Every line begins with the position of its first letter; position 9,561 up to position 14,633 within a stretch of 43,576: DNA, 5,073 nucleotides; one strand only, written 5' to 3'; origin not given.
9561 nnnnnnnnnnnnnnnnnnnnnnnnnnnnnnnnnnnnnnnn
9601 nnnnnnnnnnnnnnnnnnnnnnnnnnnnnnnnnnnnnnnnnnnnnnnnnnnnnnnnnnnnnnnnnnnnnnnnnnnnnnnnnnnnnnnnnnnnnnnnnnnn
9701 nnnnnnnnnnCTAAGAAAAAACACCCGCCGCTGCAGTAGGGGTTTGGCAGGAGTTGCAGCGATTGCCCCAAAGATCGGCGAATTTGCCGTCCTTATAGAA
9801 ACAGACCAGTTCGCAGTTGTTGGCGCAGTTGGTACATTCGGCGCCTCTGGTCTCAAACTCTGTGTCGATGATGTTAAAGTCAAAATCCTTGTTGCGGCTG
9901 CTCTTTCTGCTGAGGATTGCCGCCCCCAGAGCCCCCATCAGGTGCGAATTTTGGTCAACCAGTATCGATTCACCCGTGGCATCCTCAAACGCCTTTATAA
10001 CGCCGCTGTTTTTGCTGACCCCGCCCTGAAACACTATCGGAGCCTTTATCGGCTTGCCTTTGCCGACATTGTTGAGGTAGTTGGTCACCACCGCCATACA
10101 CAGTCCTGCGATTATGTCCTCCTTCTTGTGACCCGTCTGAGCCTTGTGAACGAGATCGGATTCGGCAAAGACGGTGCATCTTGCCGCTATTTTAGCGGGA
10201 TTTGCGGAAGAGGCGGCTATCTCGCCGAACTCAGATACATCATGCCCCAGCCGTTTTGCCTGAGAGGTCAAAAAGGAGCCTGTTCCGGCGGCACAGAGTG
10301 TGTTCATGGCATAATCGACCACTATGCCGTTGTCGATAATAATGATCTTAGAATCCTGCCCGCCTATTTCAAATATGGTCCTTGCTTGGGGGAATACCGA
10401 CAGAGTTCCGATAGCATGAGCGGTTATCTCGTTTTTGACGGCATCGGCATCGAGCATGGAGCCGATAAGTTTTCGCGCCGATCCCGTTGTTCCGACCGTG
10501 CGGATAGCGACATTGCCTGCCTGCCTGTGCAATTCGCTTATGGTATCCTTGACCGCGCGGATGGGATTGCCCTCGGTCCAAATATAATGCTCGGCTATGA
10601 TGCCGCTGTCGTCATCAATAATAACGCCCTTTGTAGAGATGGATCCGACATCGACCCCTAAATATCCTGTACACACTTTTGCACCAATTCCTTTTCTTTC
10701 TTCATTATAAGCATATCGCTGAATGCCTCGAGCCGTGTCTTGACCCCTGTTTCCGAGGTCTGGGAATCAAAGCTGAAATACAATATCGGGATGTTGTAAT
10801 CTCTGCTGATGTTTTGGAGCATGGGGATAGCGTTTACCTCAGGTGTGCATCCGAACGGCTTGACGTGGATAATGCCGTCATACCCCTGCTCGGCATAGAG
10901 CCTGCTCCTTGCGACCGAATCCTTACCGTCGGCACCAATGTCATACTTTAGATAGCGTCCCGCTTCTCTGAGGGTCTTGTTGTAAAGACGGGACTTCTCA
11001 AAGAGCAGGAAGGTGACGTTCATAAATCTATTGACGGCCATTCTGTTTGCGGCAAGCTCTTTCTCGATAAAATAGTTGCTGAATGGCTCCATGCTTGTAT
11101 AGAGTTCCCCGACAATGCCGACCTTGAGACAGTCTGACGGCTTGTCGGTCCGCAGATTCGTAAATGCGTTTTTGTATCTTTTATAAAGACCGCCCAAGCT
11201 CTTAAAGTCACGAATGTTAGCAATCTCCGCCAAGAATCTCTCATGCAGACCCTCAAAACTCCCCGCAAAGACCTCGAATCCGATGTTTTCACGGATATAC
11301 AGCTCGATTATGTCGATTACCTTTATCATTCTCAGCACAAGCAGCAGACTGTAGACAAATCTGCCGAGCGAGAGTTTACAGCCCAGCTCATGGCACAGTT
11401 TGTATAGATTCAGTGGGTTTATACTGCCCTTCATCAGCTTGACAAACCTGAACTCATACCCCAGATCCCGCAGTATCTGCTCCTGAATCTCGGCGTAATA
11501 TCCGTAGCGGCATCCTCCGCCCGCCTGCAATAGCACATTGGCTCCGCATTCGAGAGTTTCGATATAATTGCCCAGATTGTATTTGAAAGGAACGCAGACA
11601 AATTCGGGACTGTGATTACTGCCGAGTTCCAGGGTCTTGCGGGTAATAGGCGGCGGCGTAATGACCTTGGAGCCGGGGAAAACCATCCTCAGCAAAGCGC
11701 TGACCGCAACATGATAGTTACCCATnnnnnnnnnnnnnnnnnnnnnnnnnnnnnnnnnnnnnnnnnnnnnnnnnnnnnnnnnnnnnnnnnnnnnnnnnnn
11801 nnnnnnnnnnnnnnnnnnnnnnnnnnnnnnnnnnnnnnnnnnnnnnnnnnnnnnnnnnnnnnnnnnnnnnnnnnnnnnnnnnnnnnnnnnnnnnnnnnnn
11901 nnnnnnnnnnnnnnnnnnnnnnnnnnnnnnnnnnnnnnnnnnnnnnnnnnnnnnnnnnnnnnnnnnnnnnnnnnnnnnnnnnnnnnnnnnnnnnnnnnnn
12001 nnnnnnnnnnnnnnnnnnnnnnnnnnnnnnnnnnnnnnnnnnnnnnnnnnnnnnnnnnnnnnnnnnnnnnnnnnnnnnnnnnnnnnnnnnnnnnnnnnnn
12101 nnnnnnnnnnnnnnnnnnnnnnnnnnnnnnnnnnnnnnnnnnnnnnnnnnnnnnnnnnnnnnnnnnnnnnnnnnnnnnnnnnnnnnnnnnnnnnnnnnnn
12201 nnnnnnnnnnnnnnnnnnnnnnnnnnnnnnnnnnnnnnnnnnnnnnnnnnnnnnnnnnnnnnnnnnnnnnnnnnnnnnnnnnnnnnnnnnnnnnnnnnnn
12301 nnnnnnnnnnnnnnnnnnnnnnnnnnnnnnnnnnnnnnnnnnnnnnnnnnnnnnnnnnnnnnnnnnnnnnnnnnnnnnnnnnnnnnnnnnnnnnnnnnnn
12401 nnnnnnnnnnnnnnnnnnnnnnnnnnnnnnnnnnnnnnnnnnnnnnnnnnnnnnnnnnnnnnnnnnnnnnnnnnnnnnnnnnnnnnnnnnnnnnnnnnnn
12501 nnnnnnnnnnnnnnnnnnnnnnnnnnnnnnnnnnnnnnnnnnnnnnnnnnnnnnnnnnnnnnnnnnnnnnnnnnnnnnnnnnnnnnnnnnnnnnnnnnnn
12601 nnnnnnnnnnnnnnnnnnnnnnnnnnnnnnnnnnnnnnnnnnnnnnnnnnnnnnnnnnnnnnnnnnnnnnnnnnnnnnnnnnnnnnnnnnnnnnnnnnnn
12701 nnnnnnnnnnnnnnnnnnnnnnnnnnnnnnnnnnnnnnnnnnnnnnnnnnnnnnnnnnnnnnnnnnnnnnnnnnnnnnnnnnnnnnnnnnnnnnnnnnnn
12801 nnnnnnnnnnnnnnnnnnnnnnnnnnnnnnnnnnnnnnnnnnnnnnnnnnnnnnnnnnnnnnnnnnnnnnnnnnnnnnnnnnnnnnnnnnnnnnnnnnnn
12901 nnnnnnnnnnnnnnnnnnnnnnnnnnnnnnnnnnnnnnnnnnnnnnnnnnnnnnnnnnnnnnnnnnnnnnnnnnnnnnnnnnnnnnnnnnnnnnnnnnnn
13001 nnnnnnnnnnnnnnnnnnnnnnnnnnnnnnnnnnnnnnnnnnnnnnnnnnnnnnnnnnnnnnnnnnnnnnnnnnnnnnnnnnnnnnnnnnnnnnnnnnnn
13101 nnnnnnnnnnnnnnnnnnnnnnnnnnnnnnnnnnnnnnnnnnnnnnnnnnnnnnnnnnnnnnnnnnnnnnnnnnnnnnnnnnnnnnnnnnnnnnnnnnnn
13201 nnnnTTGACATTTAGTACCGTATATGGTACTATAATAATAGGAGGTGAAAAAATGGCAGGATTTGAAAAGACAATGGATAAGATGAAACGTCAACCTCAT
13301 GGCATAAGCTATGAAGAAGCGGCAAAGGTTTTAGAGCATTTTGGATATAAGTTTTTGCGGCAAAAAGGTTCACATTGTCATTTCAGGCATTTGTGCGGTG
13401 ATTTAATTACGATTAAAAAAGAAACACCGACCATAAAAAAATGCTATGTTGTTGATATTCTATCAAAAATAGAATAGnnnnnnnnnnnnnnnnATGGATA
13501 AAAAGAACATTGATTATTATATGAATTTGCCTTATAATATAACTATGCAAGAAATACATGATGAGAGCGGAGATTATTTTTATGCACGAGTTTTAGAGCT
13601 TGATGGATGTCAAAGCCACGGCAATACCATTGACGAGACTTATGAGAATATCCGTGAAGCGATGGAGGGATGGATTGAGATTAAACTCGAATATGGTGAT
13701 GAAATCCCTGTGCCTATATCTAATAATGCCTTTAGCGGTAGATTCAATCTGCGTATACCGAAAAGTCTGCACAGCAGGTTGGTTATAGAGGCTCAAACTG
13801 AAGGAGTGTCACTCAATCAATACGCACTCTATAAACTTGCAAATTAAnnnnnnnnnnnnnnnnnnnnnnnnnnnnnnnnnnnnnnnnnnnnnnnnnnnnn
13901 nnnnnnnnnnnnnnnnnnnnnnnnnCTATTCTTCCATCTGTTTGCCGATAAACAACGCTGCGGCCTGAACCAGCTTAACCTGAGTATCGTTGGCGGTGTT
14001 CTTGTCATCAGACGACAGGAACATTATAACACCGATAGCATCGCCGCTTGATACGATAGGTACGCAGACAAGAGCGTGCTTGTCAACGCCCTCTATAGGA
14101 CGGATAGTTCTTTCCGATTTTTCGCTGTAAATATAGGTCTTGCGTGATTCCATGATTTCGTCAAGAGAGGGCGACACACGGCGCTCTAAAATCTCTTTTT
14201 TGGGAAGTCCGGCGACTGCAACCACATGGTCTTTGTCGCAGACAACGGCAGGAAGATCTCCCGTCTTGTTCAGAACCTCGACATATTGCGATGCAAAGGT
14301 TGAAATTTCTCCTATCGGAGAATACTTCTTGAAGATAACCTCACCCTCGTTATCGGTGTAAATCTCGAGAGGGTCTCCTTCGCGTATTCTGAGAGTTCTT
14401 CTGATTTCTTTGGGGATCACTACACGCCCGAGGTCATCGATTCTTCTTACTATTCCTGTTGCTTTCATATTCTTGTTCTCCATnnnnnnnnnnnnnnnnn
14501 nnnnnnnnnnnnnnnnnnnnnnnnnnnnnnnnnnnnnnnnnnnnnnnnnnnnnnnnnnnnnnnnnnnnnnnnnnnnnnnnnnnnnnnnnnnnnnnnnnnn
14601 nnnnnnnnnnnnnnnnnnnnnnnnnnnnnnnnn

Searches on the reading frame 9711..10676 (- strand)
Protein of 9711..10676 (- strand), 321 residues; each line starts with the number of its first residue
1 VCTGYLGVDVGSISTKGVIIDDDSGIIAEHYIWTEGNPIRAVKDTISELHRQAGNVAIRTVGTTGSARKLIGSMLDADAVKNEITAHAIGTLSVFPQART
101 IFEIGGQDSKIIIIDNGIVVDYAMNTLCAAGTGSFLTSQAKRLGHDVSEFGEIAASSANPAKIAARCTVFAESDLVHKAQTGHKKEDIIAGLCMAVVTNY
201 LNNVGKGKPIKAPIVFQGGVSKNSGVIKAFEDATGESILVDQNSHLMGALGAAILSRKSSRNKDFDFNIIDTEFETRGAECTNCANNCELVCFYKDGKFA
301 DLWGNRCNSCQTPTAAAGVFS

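Call 21: search_protein_families(library=pfam, proteins=[window:9711-10676:-], max_evalue=0.001)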
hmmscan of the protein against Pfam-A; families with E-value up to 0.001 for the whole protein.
window:9711-10676:- (321 aa): 1 family
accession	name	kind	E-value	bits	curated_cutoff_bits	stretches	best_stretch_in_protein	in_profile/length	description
PF01869.26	BcrAD_BadFG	-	9.5e-50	170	31.5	1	6-255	1-270/271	BadF/BadG/BcrA/BcrD ATPase family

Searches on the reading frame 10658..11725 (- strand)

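Call 21: search_protein_families(library=pfam, proteins=[window:10658-11725:-], max_evalue=0.001)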
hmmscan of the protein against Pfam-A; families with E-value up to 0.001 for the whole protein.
window:10658-11725:- (355 aa): 1 family
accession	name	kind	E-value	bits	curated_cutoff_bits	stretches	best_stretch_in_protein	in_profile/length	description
PF06050.19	HGD-D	-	1.3e-08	35.2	28.4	1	274-339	276-342/342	2-hydroxyglutaryl-CoA dehydratase, D-component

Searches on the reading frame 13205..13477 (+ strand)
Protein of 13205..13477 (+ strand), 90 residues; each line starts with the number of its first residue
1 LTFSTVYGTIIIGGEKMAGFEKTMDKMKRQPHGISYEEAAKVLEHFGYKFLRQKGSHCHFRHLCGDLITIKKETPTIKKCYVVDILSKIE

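Call 21: search_protein_families(library=pfam, proteins=[window:13205-13477:+], max_evalue=0.001)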
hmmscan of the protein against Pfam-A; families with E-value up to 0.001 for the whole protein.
window:13205-13477:+ (90 aa): 1 family
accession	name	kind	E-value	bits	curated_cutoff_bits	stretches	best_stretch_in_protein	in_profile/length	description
PF07927.17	HicA_toxin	-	1.7e-07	31.7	27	1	37-86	2-53/58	HicA toxin of bacterial toxin-antitoxin,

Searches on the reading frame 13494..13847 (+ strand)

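Call 21: search_protein_families(library=pfam, proteins=[window:13494-13847:+], max_evalue=0.001)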
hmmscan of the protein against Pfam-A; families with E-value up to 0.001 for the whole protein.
window:13494-13847:+ (117 aa): 3 families
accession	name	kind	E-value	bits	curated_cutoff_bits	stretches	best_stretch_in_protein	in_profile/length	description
PF05534.18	HicB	-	6.2e-14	52.1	21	1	77-115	13-51/51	HicB family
PF21748.3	UPF0150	-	1.2e-09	38.4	27.3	1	25-72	17-64/64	UPF0150-like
PF15919.11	HicB_lk_antitox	-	6.4e-08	33.2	27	1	21-76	5-60/123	HicB_like antitoxin of bacterial toxin-antitoxin system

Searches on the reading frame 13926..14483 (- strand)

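Call 21: search_protein_families(library=pfam, proteins=[window:13926-14483:-], max_evalue=0.001)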
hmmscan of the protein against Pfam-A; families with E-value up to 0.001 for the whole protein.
window:13926-14483:- (185 aa): 5 families
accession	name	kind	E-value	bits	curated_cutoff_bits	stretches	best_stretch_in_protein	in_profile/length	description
PF15714.11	SpoVT_C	-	7.3e-40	136.4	27.5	1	59-184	1-128/128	Stage V sporulation protein T C-terminal, transcription factor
PF04014.23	MazE_antitoxin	-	1.8e-11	44.2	24.7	1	12-55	1-44/48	Antidote-toxin recognition MazE, bacterial antitoxin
PF13492.12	GAF_3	-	9.5e-06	26.5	27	1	83-184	28-128/129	GAF domain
PF01590.32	GAF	-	1.8e-05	25.7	22.4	1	94-181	42-131/133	GAF domain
PF13185.12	GAF_2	-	7.8e-05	23.3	28.6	1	85-176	32-128/136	GAF domain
